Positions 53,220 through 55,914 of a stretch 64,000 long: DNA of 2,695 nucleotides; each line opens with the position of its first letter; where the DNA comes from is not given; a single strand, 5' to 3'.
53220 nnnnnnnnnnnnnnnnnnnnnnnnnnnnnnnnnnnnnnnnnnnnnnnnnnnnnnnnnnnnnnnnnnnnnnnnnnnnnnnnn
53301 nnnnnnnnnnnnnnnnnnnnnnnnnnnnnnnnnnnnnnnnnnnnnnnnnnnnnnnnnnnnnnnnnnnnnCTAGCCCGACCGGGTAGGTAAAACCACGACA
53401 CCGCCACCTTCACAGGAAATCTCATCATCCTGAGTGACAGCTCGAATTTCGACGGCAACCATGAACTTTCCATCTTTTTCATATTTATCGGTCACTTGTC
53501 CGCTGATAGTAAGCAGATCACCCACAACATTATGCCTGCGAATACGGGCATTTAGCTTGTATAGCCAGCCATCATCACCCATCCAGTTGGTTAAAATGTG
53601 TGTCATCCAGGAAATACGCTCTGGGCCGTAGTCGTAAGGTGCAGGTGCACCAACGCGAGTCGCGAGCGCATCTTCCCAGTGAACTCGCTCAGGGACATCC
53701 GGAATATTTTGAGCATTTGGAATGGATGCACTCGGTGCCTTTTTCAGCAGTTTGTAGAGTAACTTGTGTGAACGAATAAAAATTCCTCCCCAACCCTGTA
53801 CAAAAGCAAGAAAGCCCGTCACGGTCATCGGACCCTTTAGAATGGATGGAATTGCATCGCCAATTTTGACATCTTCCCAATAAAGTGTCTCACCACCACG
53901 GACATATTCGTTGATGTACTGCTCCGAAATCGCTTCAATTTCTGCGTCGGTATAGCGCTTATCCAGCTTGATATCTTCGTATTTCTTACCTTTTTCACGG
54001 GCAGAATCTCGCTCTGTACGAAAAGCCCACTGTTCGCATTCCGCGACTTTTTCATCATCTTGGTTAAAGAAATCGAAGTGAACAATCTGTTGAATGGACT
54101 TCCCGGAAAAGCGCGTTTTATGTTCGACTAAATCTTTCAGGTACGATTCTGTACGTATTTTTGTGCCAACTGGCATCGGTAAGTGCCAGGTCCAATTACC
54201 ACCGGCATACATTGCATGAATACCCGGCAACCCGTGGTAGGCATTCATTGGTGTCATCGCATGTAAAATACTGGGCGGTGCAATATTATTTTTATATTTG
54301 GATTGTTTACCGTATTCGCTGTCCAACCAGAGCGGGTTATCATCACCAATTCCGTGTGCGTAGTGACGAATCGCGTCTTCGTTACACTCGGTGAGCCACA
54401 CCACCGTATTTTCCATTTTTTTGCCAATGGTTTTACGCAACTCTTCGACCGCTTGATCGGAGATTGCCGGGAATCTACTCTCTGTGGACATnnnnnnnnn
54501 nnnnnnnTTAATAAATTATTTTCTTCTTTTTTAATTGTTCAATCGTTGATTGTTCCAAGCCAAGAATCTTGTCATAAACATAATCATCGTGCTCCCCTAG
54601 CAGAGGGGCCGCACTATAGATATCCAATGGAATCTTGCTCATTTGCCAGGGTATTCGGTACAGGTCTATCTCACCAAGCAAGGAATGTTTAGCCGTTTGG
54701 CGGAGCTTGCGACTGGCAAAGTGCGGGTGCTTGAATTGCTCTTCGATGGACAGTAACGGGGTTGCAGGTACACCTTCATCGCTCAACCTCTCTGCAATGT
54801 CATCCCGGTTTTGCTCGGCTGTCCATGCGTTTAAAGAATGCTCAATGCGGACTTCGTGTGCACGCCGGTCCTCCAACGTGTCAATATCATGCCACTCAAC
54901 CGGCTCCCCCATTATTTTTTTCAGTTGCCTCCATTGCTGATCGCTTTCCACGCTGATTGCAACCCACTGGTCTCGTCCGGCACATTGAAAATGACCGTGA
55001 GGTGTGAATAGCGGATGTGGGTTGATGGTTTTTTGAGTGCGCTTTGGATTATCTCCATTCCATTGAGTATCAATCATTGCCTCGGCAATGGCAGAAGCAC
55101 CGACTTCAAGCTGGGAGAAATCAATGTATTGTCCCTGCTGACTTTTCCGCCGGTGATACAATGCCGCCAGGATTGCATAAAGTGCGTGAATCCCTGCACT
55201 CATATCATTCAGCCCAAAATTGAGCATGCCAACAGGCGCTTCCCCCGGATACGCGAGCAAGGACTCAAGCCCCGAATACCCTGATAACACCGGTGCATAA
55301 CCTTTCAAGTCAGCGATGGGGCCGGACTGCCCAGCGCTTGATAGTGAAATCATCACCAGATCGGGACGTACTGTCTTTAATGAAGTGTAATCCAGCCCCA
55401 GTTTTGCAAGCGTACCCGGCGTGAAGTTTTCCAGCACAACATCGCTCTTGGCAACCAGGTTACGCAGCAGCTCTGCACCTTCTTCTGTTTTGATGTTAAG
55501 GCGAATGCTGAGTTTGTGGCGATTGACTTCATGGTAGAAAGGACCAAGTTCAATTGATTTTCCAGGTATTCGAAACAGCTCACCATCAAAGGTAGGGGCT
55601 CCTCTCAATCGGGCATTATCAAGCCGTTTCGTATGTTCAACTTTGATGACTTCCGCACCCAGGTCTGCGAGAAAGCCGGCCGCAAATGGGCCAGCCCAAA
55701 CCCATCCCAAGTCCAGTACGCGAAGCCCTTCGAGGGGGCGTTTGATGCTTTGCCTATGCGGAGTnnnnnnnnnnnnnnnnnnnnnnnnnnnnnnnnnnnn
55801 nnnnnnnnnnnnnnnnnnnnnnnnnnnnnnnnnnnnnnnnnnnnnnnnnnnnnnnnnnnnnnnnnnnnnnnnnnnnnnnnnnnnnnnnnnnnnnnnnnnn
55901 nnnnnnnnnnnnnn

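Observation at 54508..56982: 824 aa tandem-fused family III CoA-transferase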

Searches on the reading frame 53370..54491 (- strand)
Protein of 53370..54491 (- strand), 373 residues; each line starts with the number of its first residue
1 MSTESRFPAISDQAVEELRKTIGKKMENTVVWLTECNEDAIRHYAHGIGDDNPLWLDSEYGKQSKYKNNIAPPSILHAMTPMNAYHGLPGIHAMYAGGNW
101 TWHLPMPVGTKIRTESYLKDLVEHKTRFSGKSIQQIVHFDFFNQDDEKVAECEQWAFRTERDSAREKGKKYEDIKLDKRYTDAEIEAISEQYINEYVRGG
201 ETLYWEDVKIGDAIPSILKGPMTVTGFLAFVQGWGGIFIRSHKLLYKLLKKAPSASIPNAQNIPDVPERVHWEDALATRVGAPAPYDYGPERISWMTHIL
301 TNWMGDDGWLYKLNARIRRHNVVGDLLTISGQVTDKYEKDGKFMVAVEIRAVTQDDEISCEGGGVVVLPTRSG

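Call 5: search_protein_families(library=pfam, proteins=[window:53370-54491:-], max_evalue=0.01)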
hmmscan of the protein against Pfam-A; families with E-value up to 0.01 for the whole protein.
window:53370-54491:- (373 aa): 1 family
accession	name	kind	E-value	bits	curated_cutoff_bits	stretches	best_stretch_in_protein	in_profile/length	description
PF13452.11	FAS1_DH_region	-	5.7e-18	65.8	22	1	32-151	10-131/132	FAS1-like, dehydratase domain region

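Call 6: search_protein_families(library=ncbifam, proteins=[window:53370-54491:-], max_evalue=0.01)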
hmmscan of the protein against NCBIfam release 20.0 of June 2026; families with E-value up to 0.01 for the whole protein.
window:53370-54491:- (373 aa): 3 families
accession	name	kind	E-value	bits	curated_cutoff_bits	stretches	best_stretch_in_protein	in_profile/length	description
NF006045.0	PRK08190.1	subfamily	4.7e-06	25.7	282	1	35-124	25-114/467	bifunctional enoyl-CoA hydratase/phosphate acetyltransferase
NF040620.1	fused_HadA_HadB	exception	1.5e-05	24.6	350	0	269-324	229-284/329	fused (3R)-hydroxyacyl-ACP dehydratase subunits HadA/HadB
NF010246.0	PRK13693.1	equivalog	0.00014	21.8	203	0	267-321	37-91/142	(3R)-hydroxyacyl-ACP dehydratase subunit HadB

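Call 14: search_solved_structures(query=window:53370-54491:-, max_evalue=0.01, show_alignments=1)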
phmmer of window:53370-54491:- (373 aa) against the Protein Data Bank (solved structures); distinct sequences matched with E-value up to 0.01: 1.
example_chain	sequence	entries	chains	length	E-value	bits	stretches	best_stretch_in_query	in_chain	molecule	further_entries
5cpg_A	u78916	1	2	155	0.00077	21.8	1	36-132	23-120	(R)-specific enoyl-CoA hydratase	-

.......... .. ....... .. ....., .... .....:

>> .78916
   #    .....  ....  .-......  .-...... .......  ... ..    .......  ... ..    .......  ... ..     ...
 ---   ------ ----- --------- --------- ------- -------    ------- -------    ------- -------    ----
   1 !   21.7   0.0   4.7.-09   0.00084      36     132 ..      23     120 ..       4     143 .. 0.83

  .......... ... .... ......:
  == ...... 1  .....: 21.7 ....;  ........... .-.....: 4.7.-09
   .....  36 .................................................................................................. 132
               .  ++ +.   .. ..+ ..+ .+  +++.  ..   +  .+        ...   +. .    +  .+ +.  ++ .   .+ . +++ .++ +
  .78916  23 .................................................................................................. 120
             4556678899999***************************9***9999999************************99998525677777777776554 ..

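Call 40: find_homologous_proteins(query=window:53370-54488:-, max_evalue=1e-10)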
Query window:53370-54488:- (372 aa): 4739 proteins with E <= 1e-10 among 8000 candidates; the best 120 are listed.
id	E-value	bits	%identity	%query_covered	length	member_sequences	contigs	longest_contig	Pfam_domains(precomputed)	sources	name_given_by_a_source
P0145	2.7e-244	828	94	100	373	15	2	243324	PF13452.12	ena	-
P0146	9.8e-190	649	70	99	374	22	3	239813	PF13452.12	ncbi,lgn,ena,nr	ncbi:MAG: acyl dehydratase [Betaproteobacteria bacterium]|nr:MAG: acyl dehydratase [Betaproteobacter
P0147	2.9e-185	634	69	99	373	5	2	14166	PF13452.12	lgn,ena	-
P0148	8.9e-183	626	69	99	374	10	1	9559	PF13452.12,PF01575.26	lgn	-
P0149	2.9e-182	624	69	99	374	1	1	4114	PF13452.12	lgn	-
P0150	7.7e-179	613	67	99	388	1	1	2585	PF13452.12,PF01575.26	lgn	-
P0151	9.0e-156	537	60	100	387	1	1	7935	PF13452.12,PF01575.26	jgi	jgi:acyl dehydratase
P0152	1.6e-153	529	60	98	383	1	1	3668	PF13452.12,PF01575.26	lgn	-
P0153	3.4e-152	525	60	99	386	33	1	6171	PF13452.12,PF01575.26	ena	-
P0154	6.3e-151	521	59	99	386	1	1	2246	PF13452.12,PF01575.26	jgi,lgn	-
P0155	2.2e-150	519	58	99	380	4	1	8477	PF13452.12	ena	-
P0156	1.7e-149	516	58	99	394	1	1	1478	PF13452.12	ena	-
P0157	3.6e-149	515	58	98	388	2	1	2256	PF13452.12,PF01575.26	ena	-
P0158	5.6e-149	514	60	99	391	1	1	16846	PF13452.12,PF01575.26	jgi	jgi:acyl dehydratase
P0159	7.0e-149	514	59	99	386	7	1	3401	PF13452.12,PF01575.26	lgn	-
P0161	5.4e-148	511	59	98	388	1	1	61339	PF13452.12,PF01575.26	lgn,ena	-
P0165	1.2e-147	510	58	98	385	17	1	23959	PF13452.12,PF01575.26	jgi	-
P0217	1.0e-134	467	54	100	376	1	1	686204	PF13452.12,PF01575.26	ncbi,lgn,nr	ncbi:MAG: acyl dehydratase [Porticoccaceae bacterium]|nr:MAG: acyl dehydratase [Porticoccaceae bacte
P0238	2.1e-133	463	54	99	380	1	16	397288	PF13452.12,PF01575.26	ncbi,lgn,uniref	ncbi:MaoC family dehydratase N-terminal domain-containing protein [Achromobacter sp. F4_2707]|uniref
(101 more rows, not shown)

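Call 42: find_encoding_contigs(protein=P0146, flank=9000, max_places=2)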
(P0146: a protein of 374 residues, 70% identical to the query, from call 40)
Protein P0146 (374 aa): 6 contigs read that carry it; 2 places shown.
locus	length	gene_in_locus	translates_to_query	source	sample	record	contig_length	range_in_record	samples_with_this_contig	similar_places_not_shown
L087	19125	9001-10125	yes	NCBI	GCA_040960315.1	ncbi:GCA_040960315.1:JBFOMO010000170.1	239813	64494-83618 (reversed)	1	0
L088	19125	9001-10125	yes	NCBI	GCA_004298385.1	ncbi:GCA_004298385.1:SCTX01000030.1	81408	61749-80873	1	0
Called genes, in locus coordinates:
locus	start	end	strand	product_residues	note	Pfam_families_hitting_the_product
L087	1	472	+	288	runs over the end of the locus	PF00753:Lactamase_B, PF19583:ODP (faint)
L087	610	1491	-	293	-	PF08123:DOT1 (faint), PF13649:Methyltransf_25 (weak)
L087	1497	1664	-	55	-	-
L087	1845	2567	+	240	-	PF00300:His_Phos_1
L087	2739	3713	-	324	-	PF13365:Trypsin_2, PF13180:PDZ_2 (weak), PF17820:PDZ_6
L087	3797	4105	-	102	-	PF03992:ABM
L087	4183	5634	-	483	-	PF12146:Hydrolase_4 (faint), PF24096:DUF7379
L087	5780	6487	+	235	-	PF00392:GntR, PF07729:FCD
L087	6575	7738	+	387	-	PF02515:CoA_transf_3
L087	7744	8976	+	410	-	PF02515:CoA_transf_3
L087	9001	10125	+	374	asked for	PF13452:FAS1_DH_region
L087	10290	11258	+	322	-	PF03401:TctC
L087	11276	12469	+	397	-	PF03480:DctP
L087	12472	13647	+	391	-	PF02515:CoA_transf_3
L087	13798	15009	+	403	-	PF02515:CoA_transf_3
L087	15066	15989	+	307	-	PF00106:adh_short, PF08659:KR, PF13561:adh_short_C2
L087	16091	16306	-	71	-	PF04325:DUF465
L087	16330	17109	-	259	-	PF01790:LGT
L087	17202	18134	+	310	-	PF00892:EamA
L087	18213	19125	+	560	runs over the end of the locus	PF00920:ILVD_EDD_N, PF24877:ILV_EDD_C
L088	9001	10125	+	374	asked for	PF13452:FAS1_DH_region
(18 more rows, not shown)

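Call 43: find_encoding_contigs(protein=P0217, flank=9000, max_places=1)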
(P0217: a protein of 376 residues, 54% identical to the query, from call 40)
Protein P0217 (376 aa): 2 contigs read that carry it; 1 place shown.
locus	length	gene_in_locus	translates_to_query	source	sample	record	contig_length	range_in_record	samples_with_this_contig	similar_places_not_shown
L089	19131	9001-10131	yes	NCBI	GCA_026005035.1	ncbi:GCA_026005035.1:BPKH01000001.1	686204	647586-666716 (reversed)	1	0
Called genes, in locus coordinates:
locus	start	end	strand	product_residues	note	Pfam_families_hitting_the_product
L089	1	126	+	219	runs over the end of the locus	PF01144:CoA_trans, PF13336:AcetylCoA_hyd_C (weak)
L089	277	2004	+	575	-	PF02776:TPP_enzyme_N, PF00205:TPP_enzyme_M, PF02775:TPP_enzyme_C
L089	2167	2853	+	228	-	PF00171:Aldedh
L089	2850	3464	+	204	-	PF00171:Aldedh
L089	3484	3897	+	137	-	PF13577:SnoaL_4, PF12680:SnoaL_2 (weak)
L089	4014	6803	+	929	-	PF07715:Plug, PF00593:TonB_dep_Rec_b-barrel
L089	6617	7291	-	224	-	PF09339:HTH_IclR, PF13412:HTH_24 (faint)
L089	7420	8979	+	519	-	PF00501:AMP-binding, PF13193:AMP-binding_C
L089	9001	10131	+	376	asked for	PF01575:MaoC_dehydratas (weak), PF13452:FAS1_DH_region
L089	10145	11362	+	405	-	PF02515:CoA_transf_3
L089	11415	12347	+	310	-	PF00106:adh_short, PF08659:KR, PF13561:adh_short_C2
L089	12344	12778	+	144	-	PF13622:4HBT_3, PF03061:4HBT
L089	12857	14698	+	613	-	PF00743:FMO-like (weak), PF01266:DAO (faint), PF07992:Pyr_redox_2, PF13450:NAD_binding_8, PF13738:Pyr_redox_3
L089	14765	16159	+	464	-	PF00355:Rieske, PF00848:Ring_hydroxyl_A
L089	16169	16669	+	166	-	PF13577:SnoaL_4, PF13474:SnoaL_3 (weak), PF14534:DUF4440, PF12680:SnoaL_2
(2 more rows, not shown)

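Call 44: find_encoding_contigs(protein=P0238, flank=9000, max_places=1)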
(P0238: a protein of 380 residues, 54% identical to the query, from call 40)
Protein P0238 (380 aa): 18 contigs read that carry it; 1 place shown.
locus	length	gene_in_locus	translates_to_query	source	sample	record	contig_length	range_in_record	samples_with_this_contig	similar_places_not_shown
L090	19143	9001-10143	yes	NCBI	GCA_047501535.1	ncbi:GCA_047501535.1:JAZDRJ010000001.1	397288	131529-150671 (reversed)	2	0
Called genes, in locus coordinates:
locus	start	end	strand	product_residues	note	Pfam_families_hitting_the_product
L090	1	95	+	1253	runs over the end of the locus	PF05593:RHS_repeat (faint), PF20148:DUF6531, PF25023:TEN_YD-shell (weak), PF09994:T6SS_Tle1-like_cat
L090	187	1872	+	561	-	PF03485:Arg_tRNA_synt_N, PF00750:tRNA-synt_1d, PF01921:tRNA-synt_1f (faint), PF00133:tRNA-synt_1 (faint), PF09334:tRNA-synt_1g (faint), PF05746:DALR_1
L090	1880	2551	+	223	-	-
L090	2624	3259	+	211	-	PF00085:Thioredoxin (faint), PF13462:Thioredoxin_4, PF01323:DSBA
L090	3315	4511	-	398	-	PF01053:Cys_Met_Meta_PP, PF00155:Aminotran_1_2 (weak)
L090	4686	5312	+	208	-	PF01810:LysE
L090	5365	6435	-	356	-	PF00753:Lactamase_B, PF21221:B_lactamase-like_C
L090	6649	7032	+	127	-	PF00376:MerR, PF13411:MerR_1, PF09278:MerR-DNA-bind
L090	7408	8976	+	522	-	PF00501:AMP-binding, PF13193:AMP-binding_C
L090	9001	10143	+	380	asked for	PF01575:MaoC_dehydratas (weak), PF13452:FAS1_DH_region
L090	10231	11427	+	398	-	PF02515:CoA_transf_3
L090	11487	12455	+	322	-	PF03401:TctC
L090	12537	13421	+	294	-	PF01022:HTH_5 (faint), PF09339:HTH_IclR, PF01614:IclR_C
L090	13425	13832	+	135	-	PF03061:4HBT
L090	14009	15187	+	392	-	PF02771:Acyl-CoA_dh_N, PF02770:Acyl-CoA_dh_M, PF00441:Acyl-CoA_dh_1, PF08028:Acyl-CoA_dh_2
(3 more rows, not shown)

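Call 57: predict_structure(alignment_id=A2)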
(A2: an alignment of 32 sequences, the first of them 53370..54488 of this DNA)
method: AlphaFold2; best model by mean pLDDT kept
length: 372 residues; sequences in the alignment: 32
mean_pLDDT: 83.2   pTM: 0.85
mean pLDDT of the five models: 83.2, 82.7, 81.4, 75.0, 71.0
residues with pLDDT >= 90: 182; 70-90: 125; 50-70: 39; < 50: 26
segments of 3 or more residues with pLDDT < 50: 224-239, 268-271, 280-282
pLDDT, mean of each block of 10 residues (from residue 1): 70 93 89 89 81 93 93 90 78 89 97 96 81 95 98 88 68 73 89 90 97 90 47 37 76 76 62 53 59 91 95 89 86 97 98 91 97 82
secondary structure, 60 per line:
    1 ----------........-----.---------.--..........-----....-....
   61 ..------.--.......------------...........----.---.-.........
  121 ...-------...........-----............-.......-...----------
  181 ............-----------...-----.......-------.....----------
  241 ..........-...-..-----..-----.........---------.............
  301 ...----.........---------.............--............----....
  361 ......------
elements in order: H11-18 H37-46 H52-55 H57-62 H72-78 E91-101 E112-123 E131-141 E147-158 H160-166 H181-192 E212-218 H226-230 H241-250 H270-278 H288-303 E308-316 E326-338 E341-352 E357-366

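Call 59: find_encoding_contigs(protein=P0161, flank=8000, max_places=1)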
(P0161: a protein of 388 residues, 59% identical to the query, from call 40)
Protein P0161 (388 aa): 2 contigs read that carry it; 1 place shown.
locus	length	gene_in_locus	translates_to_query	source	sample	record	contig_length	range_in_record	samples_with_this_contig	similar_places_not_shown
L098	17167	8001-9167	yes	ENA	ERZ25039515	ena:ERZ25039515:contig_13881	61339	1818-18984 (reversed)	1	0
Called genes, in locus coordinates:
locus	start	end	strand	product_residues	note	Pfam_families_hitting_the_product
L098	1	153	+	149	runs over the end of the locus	PF08882:Acetone_carb_G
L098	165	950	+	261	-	PF00005:ABC_tran, PF13304:AAA_21 (faint), PF12399:BCA_ABC_TP_C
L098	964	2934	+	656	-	PF00501:AMP-binding, PF23562:AMP-binding_C_3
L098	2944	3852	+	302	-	PF02653:BPD_transp_2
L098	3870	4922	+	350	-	PF02653:BPD_transp_2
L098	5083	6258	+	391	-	PF13433:Peripla_BP_5, PF13458:Peripla_BP_6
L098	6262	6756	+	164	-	PF00005:ABC_tran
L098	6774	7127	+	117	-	-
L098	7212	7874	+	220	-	PF10050:DUF2284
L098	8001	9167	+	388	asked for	PF01575:MaoC_dehydratas (faint), PF13452:FAS1_DH_region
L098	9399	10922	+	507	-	PF00501:AMP-binding, PF13193:AMP-binding_C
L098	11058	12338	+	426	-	PF00501:AMP-binding, PF14535:AMP-binding_C_2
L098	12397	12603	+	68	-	-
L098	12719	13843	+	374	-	PF02126:PTE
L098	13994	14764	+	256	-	PF00378:ECH_1, PF16113:ECH_2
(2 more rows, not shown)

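Call 60: find_encoding_contigs(protein=P0165, flank=8000, max_places=1)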
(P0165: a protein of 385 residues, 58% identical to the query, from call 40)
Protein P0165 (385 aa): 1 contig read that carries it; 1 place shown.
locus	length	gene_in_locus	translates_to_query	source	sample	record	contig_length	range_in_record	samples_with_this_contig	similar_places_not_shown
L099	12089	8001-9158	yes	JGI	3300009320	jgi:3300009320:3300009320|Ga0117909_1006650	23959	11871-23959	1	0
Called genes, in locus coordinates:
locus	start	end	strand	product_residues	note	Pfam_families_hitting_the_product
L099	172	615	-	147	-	PF09424:YqeY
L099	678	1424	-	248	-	PF00977:His_biosynth, PF01207:Dus (faint), PF03060:NMO (faint)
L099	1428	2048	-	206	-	-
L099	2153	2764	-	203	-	PF00475:IGPD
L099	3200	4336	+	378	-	PF02771:Acyl-CoA_dh_N, PF02770:Acyl-CoA_dh_M, PF00441:Acyl-CoA_dh_1, PF08028:Acyl-CoA_dh_2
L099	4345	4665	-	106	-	PF07110:EthD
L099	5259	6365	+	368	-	PF00724:Oxidored_FMN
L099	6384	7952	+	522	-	PF00501:AMP-binding, PF13193:AMP-binding_C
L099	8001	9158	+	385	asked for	PF01575:MaoC_dehydratas (weak), PF13452:FAS1_DH_region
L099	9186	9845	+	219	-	-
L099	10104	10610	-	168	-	PF00072:Response_reg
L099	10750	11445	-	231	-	PF01209:Ubie_methyltran, PF13489:Methyltransf_23, PF13847:Methyltransf_31, PF08241:Methyltransf_11, PF08242:Methyltransf_12 (weak), PF13649:Methyltransf_25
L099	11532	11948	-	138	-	PF00903:Glyoxalase, PF13468:Glyoxalase_3 (weak), PF13669:Glyoxalase_4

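Call 67: search_protein_families(library=ncbifam, proteins=[L087:6575-7738:+, L087:7744-8976:+], max_evalue=1e-10)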
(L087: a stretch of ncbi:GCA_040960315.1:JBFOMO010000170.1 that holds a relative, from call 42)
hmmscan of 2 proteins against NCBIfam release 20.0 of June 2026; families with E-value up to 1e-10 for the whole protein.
L087:6575-7738:+ (387 aa): 7 families
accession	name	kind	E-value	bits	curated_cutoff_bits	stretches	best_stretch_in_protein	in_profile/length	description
NF052585.1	SucGlutTfsCaiB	equivalog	2.4e-53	181.2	750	1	3-385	8-389/394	succinate--glutarate CoA-transferase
NF041294.1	Scnl_mescCoAtase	equivalog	1.7e-47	162.4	700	1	3-380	4-379/381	succinyl-CoA:mesaconate CoA-transferase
NF008511.0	PRK11430.1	equivalog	2.8e-39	135.3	522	1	4-383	11-378/381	CoA:oxalate CoA-transferase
NF003809.0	PRK05398.1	subfamily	1.6e-34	119.2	442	1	3-208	5-207/416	formyl-CoA transferase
TIGR03253.1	oxalate_frc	equivalog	1.2e-30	106.5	504.2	1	3-209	4-207/416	formyl-CoA transferase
TIGR04253.1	mesacon_CoA_iso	equivalog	5.8e-25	88.1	725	1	2-383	2-382/403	2-methylfumaryl-CoA isomerase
NF002914.1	PRK03525.1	equivalog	3.4e-19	69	413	1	3-340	10-337/400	L-carnitine CoA-transferase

L087:7744-8976:+ (410 aa): 7 families
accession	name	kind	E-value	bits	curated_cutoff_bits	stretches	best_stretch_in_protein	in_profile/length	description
NF052585.1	SucGlutTfsCaiB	equivalog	2.4e-68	230.5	750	1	3-390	7-386/394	succinate--glutarate CoA-transferase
NF003809.0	PRK05398.1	subfamily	6.9e-56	189.6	442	2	3-211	4-200/416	formyl-CoA transferase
TIGR03253.1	oxalate_frc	equivalog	8.6e-56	189.4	504.2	1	3-409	3-416/416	formyl-CoA transferase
NF041294.1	Scnl_mescCoAtase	equivalog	1.7e-52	178.9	700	1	3-387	3-378/381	succinyl-CoA:mesaconate CoA-transferase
NF008511.0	PRK11430.1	equivalog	4.8e-47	160.9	522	1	3-345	9-336/381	CoA:oxalate CoA-transferase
NF002914.1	PRK03525.1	equivalog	4.5e-21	75.2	413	1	3-347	9-336/400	L-carnitine CoA-transferase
TIGR04253.1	mesacon_CoA_iso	equivalog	2e-13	50.1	725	1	4-408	3-399/403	2-methylfumaryl-CoA isomerase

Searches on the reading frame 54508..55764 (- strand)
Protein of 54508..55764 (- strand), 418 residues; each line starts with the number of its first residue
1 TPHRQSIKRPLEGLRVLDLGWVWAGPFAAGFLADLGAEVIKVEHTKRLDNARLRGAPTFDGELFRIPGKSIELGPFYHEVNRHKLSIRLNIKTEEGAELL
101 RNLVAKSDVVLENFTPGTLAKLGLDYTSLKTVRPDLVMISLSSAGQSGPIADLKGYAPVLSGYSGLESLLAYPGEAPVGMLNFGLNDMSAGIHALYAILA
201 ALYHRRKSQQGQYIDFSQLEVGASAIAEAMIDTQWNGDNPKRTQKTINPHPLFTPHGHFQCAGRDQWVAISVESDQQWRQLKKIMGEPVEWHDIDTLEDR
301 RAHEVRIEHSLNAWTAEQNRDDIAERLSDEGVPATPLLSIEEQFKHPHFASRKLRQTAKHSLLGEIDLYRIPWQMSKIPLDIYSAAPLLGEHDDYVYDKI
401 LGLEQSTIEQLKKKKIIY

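Call 67: search_protein_families(library=ncbifam, proteins=[window:54508-55764:-], max_evalue=1e-10)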
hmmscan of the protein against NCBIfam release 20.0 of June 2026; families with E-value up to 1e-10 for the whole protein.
window:54508-55764:- (418 aa): 7 families
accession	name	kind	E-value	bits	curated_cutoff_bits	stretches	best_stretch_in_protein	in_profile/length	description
NF052585.1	SucGlutTfsCaiB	equivalog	1.6e-73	247.6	750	1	6-400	3-388/394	succinate--glutarate CoA-transferase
NF003809.0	PRK05398.1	subfamily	8e-54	182.8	442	2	8-217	2-199/416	formyl-CoA transferase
TIGR03253.1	oxalate_frc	equivalog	2.7e-52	177.9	504.2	2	9-217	2-198/416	formyl-CoA transferase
NF041294.1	Scnl_mescCoAtase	equivalog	9.7e-50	169.8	700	1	11-396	4-379/381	succinyl-CoA:mesaconate CoA-transferase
NF008511.0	PRK11430.1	equivalog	3.3e-45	154.8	522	1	7-354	6-337/381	CoA:oxalate CoA-transferase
NF002914.1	PRK03525.1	equivalog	7.8e-29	100.8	413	1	10-416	9-396/400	L-carnitine CoA-transferase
TIGR04253.1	mesacon_CoA_iso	equivalog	1.5e-15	57.1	725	1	11-417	3-400/403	2-methylfumaryl-CoA isomerase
